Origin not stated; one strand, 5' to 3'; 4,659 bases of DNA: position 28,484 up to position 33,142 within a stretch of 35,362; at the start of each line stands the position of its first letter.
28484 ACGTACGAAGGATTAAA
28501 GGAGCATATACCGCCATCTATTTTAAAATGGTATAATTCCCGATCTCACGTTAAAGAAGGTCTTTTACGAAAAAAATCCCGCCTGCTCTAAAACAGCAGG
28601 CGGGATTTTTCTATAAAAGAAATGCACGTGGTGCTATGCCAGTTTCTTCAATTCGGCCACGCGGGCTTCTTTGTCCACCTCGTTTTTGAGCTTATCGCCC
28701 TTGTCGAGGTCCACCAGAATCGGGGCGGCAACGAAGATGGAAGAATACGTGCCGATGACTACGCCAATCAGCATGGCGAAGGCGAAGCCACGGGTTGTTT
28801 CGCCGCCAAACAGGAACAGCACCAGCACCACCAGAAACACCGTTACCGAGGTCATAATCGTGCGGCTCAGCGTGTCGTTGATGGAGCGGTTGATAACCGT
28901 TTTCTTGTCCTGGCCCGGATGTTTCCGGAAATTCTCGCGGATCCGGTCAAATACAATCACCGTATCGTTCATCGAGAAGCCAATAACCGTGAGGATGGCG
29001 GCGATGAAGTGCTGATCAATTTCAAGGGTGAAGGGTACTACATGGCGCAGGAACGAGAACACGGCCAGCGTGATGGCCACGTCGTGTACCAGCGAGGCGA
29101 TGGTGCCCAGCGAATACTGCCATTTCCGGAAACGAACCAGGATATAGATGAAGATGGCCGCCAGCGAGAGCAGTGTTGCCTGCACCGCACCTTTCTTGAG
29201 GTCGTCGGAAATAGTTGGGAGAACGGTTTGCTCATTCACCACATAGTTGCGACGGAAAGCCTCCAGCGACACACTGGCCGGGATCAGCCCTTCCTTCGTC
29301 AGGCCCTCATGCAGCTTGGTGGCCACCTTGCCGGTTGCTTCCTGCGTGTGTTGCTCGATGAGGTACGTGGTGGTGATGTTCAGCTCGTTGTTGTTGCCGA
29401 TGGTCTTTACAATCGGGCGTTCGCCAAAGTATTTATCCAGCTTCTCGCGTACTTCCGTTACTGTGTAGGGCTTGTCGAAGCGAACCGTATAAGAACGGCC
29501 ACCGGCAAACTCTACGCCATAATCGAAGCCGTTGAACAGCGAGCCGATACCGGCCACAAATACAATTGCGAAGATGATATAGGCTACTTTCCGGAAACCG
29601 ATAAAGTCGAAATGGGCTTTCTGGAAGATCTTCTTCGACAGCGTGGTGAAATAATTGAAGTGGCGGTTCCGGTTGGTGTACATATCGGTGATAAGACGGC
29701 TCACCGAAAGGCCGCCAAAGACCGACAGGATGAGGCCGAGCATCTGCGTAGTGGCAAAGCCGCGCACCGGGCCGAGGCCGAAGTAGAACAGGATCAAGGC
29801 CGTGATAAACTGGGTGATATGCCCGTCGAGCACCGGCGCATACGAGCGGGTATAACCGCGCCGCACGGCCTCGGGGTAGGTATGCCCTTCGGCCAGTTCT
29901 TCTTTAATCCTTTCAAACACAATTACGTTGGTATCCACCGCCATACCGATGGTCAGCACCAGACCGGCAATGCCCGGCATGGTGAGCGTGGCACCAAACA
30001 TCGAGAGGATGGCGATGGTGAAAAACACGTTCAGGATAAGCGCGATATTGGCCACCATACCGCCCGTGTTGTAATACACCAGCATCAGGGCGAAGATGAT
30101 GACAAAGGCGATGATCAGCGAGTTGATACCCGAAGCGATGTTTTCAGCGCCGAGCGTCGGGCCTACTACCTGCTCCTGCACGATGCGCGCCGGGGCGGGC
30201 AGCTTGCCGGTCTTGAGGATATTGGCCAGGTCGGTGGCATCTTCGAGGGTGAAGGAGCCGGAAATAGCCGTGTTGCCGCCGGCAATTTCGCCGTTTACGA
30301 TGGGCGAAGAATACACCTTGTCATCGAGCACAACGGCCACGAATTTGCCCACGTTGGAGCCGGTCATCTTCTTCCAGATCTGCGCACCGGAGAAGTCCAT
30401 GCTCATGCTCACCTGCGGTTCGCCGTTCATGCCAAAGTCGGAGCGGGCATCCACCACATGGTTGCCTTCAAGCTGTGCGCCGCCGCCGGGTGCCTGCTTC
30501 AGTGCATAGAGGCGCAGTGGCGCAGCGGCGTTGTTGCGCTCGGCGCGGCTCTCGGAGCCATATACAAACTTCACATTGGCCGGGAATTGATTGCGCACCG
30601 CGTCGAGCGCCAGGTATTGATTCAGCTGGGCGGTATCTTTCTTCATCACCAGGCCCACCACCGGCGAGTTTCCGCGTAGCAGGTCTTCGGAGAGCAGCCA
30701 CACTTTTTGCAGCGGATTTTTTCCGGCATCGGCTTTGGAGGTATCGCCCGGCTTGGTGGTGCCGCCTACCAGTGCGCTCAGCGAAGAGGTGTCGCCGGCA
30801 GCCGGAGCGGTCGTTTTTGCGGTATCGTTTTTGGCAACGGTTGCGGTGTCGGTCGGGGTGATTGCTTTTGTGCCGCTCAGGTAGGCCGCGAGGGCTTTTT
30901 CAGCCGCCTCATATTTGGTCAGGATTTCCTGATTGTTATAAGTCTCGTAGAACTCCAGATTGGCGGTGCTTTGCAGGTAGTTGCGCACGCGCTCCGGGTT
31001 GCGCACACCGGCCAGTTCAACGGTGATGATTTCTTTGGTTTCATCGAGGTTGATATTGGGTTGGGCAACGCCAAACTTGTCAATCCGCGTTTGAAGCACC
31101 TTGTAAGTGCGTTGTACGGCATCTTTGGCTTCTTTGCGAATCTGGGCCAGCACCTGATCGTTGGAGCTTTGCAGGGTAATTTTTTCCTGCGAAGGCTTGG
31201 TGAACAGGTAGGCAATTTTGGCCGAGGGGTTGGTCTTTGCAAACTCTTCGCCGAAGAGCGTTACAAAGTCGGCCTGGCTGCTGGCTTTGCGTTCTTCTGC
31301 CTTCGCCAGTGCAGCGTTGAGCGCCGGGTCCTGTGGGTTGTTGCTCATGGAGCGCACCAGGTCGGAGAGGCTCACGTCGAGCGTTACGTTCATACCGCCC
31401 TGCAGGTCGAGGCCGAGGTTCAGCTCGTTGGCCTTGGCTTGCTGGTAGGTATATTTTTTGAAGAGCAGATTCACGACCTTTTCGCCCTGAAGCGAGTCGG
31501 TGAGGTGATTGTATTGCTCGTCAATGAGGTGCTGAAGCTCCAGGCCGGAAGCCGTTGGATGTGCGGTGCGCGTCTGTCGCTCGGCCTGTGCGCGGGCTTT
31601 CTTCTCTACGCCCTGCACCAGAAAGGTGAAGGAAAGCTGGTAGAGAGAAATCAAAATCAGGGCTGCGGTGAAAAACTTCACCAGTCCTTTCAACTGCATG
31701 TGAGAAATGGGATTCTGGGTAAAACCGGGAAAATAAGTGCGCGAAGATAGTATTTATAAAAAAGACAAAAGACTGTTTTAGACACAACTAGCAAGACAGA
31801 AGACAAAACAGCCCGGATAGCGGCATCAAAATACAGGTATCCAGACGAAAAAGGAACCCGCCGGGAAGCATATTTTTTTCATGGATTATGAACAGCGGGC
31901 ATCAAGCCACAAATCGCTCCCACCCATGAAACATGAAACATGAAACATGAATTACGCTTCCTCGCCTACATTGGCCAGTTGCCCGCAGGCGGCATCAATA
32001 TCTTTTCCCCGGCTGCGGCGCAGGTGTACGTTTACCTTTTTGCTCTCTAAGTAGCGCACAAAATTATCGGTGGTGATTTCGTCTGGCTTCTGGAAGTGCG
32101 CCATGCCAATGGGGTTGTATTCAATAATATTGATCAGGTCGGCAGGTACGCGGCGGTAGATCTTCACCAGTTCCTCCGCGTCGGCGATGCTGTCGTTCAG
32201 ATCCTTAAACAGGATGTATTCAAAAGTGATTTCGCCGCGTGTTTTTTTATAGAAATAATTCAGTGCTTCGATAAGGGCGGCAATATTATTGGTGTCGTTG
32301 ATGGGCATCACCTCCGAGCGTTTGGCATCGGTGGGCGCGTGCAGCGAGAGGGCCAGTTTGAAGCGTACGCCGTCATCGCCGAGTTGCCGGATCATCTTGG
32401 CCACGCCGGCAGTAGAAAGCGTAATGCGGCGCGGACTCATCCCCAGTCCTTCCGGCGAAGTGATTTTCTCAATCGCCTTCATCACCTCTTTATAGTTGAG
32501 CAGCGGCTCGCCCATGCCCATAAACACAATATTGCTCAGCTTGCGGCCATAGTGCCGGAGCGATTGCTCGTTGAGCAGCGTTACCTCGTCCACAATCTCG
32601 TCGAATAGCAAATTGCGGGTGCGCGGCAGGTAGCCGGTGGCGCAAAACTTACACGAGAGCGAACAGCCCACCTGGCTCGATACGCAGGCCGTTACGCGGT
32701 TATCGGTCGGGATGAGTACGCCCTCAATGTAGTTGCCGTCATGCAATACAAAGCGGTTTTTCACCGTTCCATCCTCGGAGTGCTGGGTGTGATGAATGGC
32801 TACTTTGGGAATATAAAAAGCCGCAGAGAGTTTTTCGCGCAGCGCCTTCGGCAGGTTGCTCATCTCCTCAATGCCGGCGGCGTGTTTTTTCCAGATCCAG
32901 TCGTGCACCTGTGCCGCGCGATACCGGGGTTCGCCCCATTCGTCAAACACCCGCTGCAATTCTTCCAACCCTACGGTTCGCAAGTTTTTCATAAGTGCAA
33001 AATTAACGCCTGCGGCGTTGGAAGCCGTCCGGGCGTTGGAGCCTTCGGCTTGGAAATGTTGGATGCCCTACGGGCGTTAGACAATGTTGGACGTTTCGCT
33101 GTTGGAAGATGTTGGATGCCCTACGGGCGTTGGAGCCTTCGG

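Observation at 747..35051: Hyper-abundant palindrome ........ (mostly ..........): a HIP1-like highly iterated palindrome in a Bacteroidota genome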

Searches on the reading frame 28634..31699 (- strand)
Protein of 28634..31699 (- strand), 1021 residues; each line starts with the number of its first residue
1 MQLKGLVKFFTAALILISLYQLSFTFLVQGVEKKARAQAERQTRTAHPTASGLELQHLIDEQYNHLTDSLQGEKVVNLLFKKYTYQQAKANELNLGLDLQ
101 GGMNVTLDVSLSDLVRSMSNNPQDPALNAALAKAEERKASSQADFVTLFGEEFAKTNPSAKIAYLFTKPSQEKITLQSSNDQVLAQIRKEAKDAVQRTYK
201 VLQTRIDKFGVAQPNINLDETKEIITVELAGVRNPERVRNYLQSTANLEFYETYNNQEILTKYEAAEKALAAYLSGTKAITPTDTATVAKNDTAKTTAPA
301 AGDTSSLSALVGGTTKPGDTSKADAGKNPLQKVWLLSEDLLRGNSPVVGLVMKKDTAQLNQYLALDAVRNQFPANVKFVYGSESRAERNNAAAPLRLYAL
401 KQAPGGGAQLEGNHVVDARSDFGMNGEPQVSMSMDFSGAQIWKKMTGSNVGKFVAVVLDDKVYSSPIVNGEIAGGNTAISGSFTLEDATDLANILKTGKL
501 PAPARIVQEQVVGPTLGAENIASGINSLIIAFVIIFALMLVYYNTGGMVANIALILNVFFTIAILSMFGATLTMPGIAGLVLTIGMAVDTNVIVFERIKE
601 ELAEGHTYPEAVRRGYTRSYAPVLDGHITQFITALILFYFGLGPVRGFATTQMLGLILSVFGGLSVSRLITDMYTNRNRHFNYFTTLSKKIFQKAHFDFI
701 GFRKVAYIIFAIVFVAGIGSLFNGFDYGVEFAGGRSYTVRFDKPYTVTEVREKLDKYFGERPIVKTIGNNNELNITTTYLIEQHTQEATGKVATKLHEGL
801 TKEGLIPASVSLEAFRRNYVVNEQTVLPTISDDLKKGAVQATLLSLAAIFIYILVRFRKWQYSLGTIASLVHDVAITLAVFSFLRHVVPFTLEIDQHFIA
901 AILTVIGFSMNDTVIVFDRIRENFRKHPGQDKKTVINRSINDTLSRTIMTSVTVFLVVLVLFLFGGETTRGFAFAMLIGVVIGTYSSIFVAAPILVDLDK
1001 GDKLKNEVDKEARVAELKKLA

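Call 8: search_protein_families(library=pfam, proteins=[window:28634-31699:-])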
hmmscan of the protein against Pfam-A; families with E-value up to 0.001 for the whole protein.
window:28634-31699:- (1021 aa): 6 families
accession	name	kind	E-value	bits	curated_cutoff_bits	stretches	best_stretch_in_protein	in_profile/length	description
PF02355.23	SecD_SecF_C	-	4.2e-80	268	20.5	2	820-999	15-187/189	Protein export membrane protein SecD/SecF, C-terminal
PF22599.2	SecDF_P1_head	-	2.1e-27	95.7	27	1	408-502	19-114/114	SecDF, P1 head subdomain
PF21760.3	SecD_1st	-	7.1e-15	54.6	27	1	195-252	1-57/60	Protein translocase subunit SecDF, P1 domain, N-terminal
PF07549.19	Sec_GG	-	7.1e-12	44.9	20.3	1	721-744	4-27/28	SecD/SecF GG Motif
PF00873.25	ACR_tran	-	5.6e-08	31.4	28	1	523-715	332-539/1021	AcrB/AcrD/AcrF family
PF03176.21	MMPL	-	1.4e-05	24.7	20.5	1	529-666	150-294/333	MMPL family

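Call 45: find_homologous_proteins(query=window:28634-31699:-, max_evalue=1e-100)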
Query window:28634-31699:- (1021 aa): 7944 proteins with E <= 1e-100 among 8000 candidates; the best 120 are listed.
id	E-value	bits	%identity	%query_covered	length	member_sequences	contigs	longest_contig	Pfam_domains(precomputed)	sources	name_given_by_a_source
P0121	0.0e+0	2235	100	100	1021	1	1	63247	PF21760.4,PF03176.22,PF22599.3,PF02355.23,PF00873.26,PF07549.20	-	-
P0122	0.0e+0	2079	93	100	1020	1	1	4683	PF21760.4,PF03176.22,PF22599.3,PF02355.23,PF00873.26,PF07549.20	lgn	-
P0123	0.0e+0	2064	93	100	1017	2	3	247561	PF21760.4,PF03176.22,PF22599.3,PF02355.23,PF00873.26,PF07549.20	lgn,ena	-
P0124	0.0e+0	2061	91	100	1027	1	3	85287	PF21760.4,PF22599.3,PF02355.23,PF00873.26,PF07549.20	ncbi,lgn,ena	-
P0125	0.0e+0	2056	91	100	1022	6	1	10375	PF21760.4,PF03176.22,PF22599.3,PF02355.23,PF00873.26,PF07549.20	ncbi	-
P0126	0.0e+0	1903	84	100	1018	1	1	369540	PF21760.4,PF22599.3,PF02355.23,PF00873.26,PF07549.20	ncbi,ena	-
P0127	0.0e+0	1884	85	100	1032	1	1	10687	PF21760.4,PF22599.3,PF02355.23,PF00873.26,PF07549.20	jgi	jgi:SecD/SecF fusion protein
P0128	0.0e+0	1879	84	100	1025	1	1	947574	PF21760.4,PF03176.22,PF22599.3,PF02355.23,PF00873.26,PF07549.20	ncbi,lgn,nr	ncbi:MAG: protein translocase subunit SecDF [Sphingobacteriales bacterium]|nr:MAG: protein transloca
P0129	0.0e+0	1764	80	100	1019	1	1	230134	PF21760.4,PF22599.3,PF02355.23,PF00873.26,PF07549.20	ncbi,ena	-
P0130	0.0e+0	1755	79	100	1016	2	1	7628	PF21760.4,PF22599.3,PF02355.23,PF00873.26,PF07549.20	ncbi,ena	-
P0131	0.0e+0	1752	79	100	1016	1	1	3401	PF21760.4,PF22599.3,PF02355.23,PF00873.26,PF07549.20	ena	-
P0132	0.0e+0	1724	78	100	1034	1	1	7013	PF21760.4,PF22599.3,PF02355.23,PF00873.26,PF07549.20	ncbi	-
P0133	0.0e+0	1719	76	100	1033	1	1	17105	PF21760.4,PF22599.3,PF02355.23,PF00873.26,PF07549.20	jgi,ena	jgi:SecD/SecF fusion protein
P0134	0.0e+0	1547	68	100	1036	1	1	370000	PF21760.4,PF22599.3,PF02355.23,PF00873.26,PF07549.20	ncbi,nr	ncbi:MAG: protein translocase subunit SecDF [Sphingobacteriales bacterium]|nr:MAG: protein transloca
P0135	0.0e+0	1531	68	100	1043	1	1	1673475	PF21760.4,PF22599.3,PF02355.23,PF00873.26,PF07549.20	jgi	jgi:SecD/SecF fusion protein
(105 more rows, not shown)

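Call 46: find_encoding_contigs(protein=P0121, flank=10000, max_places=2)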
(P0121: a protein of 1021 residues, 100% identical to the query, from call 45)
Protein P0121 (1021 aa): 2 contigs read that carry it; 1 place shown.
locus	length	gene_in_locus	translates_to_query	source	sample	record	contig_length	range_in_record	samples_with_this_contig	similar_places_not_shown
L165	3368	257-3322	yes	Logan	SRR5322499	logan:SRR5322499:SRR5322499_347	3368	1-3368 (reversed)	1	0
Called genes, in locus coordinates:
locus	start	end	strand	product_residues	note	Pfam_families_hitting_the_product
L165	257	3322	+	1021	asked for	PF03176:MMPL (faint), PF21760:SecD_1st, PF22599:SecDF_P1_head, PF00873:ACR_tran, PF02355:SecD_SecF_C, PF07549:Sec_GG (weak), PF02355:SecD_SecF_C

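Call 47: find_encoding_contigs(protein=P0123, flank=10000, max_places=1)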
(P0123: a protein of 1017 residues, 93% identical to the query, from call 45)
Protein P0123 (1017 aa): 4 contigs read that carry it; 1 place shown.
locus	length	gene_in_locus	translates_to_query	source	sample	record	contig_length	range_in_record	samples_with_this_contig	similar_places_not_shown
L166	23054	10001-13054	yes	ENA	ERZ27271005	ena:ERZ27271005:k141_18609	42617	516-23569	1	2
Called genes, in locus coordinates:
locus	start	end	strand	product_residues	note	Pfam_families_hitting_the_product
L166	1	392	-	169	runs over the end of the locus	PF03713:DUF305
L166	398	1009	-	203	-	PF03713:DUF305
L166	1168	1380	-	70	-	PF00403:HMA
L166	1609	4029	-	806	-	PF00403:HMA, PF00122:E1-E2_ATPase, PF00702:Hydrolase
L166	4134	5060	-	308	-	PF08808:RES (faint)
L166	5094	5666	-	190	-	PF12833:HTH_18, PF00165:HTH_AraC (weak)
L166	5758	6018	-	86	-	-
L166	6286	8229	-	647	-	PF00535:Glycos_transf_2, PF10111:Glyco_tranf_2_2 (faint), PF13641:Glyco_tranf_2_3, PF13632:Glyco_trans_2_3 (faint)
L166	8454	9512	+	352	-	PF21016:RlmN_N, PF04055:Radical_SAM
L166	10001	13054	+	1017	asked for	PF21760:SecD_1st, PF22599:SecDF_P1_head, PF00873:ACR_tran (weak), PF02355:SecD_SecF_C, PF03176:MMPL (weak), PF07549:Sec_GG (weak), PF02355:SecD_SecF_C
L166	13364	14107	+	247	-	PF02405:MlaE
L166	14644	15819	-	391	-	PF21088:MS_channel_1st (weak), PF00924:MS_channel_2nd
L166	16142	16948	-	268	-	PF14805:THDPS_N_2, PF00132:Hexapep (weak), PF14602:Hexapep_2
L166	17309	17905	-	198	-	PF04055:Radical_SAM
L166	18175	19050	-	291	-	PF00763:THF_DHG_CYH, PF02882:THF_DHG_CYH_C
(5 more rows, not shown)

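Call 48: find_encoding_contigs(protein=P0124, flank=10000, max_places=1)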
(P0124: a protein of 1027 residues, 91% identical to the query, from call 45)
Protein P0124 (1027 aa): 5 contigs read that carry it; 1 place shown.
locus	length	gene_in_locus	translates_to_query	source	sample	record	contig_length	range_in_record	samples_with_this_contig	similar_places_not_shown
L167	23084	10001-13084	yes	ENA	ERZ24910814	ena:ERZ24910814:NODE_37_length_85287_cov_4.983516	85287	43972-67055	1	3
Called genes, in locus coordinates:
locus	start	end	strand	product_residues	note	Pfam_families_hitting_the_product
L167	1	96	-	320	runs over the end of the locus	PF05138:PaaA_PaaC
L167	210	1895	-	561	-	PF00595:PDZ, PF13180:PDZ_2, PF17820:PDZ_6, PF03572:Peptidase_S41, PF28547:CHD_PDZ-protease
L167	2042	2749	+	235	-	PF18962:Por_Secre_tail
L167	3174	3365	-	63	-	PF20106:DUF6496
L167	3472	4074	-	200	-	PF08212:Lipocalin_2, PF00061:Lipocalin (weak)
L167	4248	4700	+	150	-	-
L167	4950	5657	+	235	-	PF00483:NTP_transferase, PF12804:NTP_transf_3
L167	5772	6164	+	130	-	-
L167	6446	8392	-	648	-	PF00535:Glycos_transf_2, PF10111:Glyco_tranf_2_2 (faint), PF13641:Glyco_tranf_2_3, PF13632:Glyco_trans_2_3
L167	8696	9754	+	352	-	PF21016:RlmN_N, PF04055:Radical_SAM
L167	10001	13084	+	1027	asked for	PF21760:SecD_1st, PF22599:SecDF_P1_head, PF00873:ACR_tran (weak), PF02355:SecD_SecF_C, PF07549:Sec_GG (weak), PF02355:SecD_SecF_C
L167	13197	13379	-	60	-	-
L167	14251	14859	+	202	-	PF04542:Sigma70_r2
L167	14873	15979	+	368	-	PF13365:Trypsin_2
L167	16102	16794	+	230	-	PF04116:FA_hydroxylase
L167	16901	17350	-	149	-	-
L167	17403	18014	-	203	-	PF20554:DUF6766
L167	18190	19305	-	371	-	-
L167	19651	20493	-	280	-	PF00106:adh_short, PF13561:adh_short_C2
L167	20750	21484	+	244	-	PF00487:FA_desaturase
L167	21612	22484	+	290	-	PF04072:LCM (weak)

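Call 49: find_encoding_contigs(protein=P0126, flank=10000, max_places=1)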
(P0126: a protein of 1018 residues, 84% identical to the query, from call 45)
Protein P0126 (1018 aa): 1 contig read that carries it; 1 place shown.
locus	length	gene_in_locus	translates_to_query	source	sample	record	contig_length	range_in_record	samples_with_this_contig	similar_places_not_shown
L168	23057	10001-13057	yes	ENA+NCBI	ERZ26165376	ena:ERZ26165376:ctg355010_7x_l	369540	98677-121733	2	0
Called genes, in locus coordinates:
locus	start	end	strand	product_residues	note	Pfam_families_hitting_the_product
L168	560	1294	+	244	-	-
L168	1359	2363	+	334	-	PF10137:CAP12-PCTIR_TIR, PF20300:prok_STING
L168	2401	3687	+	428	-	-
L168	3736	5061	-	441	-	-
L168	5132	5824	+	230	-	-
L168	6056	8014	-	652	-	PF00535:Glycos_transf_2, PF10111:Glyco_tranf_2_2 (faint), PF13641:Glyco_tranf_2_3, PF13632:Glyco_trans_2_3 (weak)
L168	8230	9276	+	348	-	PF21016:RlmN_N, PF04055:Radical_SAM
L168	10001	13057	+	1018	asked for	PF21760:SecD_1st, PF22599:SecDF_P1_head, PF00873:ACR_tran, PF02355:SecD_SecF_C, PF07549:Sec_GG (weak), PF02355:SecD_SecF_C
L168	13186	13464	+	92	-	-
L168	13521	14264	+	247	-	PF02405:MlaE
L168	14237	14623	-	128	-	-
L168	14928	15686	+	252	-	-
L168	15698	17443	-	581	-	PF00664:ABC_membrane, PF00005:ABC_tran, PF02463:SMC_N (faint)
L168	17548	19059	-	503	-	-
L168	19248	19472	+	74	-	PF04255:DUF433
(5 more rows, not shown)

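Call 50: find_encoding_contigs(protein=P0129, flank=10000, max_places=1)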
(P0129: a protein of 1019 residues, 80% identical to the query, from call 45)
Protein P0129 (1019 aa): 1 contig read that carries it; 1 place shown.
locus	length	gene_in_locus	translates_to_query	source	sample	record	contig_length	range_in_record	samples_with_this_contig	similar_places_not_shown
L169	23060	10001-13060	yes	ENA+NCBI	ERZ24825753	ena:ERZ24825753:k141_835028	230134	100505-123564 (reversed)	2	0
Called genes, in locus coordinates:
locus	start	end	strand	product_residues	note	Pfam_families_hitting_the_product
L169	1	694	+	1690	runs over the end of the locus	PF01364:Peptidase_C25, PF13860:FlgD_ig (faint)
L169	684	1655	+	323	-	PF19573:DUF6089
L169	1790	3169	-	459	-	PF13393:tRNA-synt_His, PF03129:HGTP_anticodon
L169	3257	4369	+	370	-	PF13439:Glyco_transf_4, PF13579:Glyco_trans_4_4 (weak), PF13692:Glyco_trans_1_4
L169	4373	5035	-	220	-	PF13709:DUF4159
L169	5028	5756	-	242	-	PF20260:PUA_4, PF04452:Methyltrans_RNA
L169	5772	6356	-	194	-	PF07638:Sigma70_ECF (weak), PF04542:Sigma70_r2, PF08281:Sigma70_r4_2, PF04545:Sigma70_r4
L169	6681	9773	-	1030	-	PF13582:Reprolysin_3 (weak), PF05572:Peptidase_M43, PF20009:GEVED, PF18962:Por_Secre_tail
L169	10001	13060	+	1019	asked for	PF21760:SecD_1st, PF22599:SecDF_P1_head, PF00873:ACR_tran, PF02355:SecD_SecF_C, PF07549:Sec_GG (weak), PF02355:SecD_SecF_C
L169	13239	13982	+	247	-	PF02405:MlaE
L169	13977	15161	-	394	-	PF21088:MS_channel_1st (weak), PF00924:MS_channel_2nd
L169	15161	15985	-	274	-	PF14805:THDPS_N_2, PF00132:Hexapep (weak), PF14602:Hexapep_2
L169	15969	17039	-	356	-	PF01263:Aldose_epim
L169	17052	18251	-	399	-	PF00232:Glyco_hydro_1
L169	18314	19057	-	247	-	PF23441:SDR (weak), PF00106:adh_short, PF08659:KR, PF13561:adh_short_C2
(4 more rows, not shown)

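Call 55: search_protein_families(library=pfam, proteins=[L167:18190-19305:-], max_evalue=0.01)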
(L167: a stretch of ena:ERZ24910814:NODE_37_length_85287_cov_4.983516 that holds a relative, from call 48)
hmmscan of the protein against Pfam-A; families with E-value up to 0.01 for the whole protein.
L167:18190-19305:- (371 aa): 0 families

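Call 57: find_encoding_contigs(protein=P0130, flank=10000, max_places=2)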
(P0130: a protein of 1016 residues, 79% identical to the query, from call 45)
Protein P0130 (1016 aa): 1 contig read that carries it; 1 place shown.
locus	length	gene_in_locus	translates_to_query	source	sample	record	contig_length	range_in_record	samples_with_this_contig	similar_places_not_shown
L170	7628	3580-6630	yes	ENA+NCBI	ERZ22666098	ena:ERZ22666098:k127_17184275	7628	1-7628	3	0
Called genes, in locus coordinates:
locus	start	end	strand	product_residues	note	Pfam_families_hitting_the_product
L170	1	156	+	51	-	?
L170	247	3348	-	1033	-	PF05572:Peptidase_M43, PF20009:GEVED, PF18962:Por_Secre_tail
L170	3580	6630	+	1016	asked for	PF21760:SecD_1st, PF22599:SecDF_P1_head, PF00873:ACR_tran (weak), PF02355:SecD_SecF_C, PF07549:Sec_GG (weak), PF02355:SecD_SecF_C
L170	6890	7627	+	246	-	?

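Call 58: find_encoding_contigs(protein=P0134, flank=10000, max_places=1)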
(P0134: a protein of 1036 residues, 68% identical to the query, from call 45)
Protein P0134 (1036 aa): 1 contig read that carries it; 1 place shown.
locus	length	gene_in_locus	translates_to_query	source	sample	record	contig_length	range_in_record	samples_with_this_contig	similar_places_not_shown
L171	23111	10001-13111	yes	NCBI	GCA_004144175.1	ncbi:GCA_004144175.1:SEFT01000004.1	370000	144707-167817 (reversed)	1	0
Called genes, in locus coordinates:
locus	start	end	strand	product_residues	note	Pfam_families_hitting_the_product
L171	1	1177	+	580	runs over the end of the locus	PF23357:DUF7088, PF09822:ABC_transp_aux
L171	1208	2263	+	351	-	PF14238:DUF4340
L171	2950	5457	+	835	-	PF08245:Mur_ligase_M, PF02875:Mur_ligase_C (weak), PF01168:Ala_racemase_N, PF00842:Ala_racemase_C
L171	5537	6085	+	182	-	PF06037:DUF922 (weak)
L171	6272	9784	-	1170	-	PF05572:Peptidase_M43, PF20009:GEVED, PF18962:Por_Secre_tail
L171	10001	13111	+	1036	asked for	PF21760:SecD_1st, PF22599:SecDF_P1_head, PF00873:ACR_tran, PF02355:SecD_SecF_C, PF07549:Sec_GG (weak), PF02355:SecD_SecF_C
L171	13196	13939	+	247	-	PF02405:MlaE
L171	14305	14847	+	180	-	-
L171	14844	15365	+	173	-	-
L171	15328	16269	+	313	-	-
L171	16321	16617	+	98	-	-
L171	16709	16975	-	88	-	-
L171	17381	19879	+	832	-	PF19081:Ig_7 (faint), PF13895:Ig_2 (faint), PF18962:Por_Secre_tail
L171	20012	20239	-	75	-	-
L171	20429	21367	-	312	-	PF00294:PfkB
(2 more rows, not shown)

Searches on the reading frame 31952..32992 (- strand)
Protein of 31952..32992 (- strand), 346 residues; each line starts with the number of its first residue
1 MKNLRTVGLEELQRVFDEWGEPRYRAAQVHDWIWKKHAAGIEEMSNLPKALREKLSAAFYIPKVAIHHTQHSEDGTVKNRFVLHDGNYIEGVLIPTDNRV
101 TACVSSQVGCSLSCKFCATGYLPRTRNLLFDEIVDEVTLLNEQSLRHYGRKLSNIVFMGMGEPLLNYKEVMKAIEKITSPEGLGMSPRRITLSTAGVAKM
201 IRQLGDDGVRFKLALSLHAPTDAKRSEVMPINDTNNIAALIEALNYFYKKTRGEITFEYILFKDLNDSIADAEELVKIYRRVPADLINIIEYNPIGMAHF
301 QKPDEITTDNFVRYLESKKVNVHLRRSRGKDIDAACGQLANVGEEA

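Call 8: search_protein_families(library=pfam, proteins=[window:31952-32992:-])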
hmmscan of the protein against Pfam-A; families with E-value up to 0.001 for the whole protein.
window:31952-32992:- (346 aa): 2 families
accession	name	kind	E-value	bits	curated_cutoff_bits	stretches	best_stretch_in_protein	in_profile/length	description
PF21016.3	RlmN_N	-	3.3e-15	56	24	1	3-61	2-60/60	Ribosomal RNA large subunit methyltransferase N-terminal domain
PF04055.27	Radical_SAM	-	1.7e-12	48.3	29.5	1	105-271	2-161/166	Radical SAM superfamily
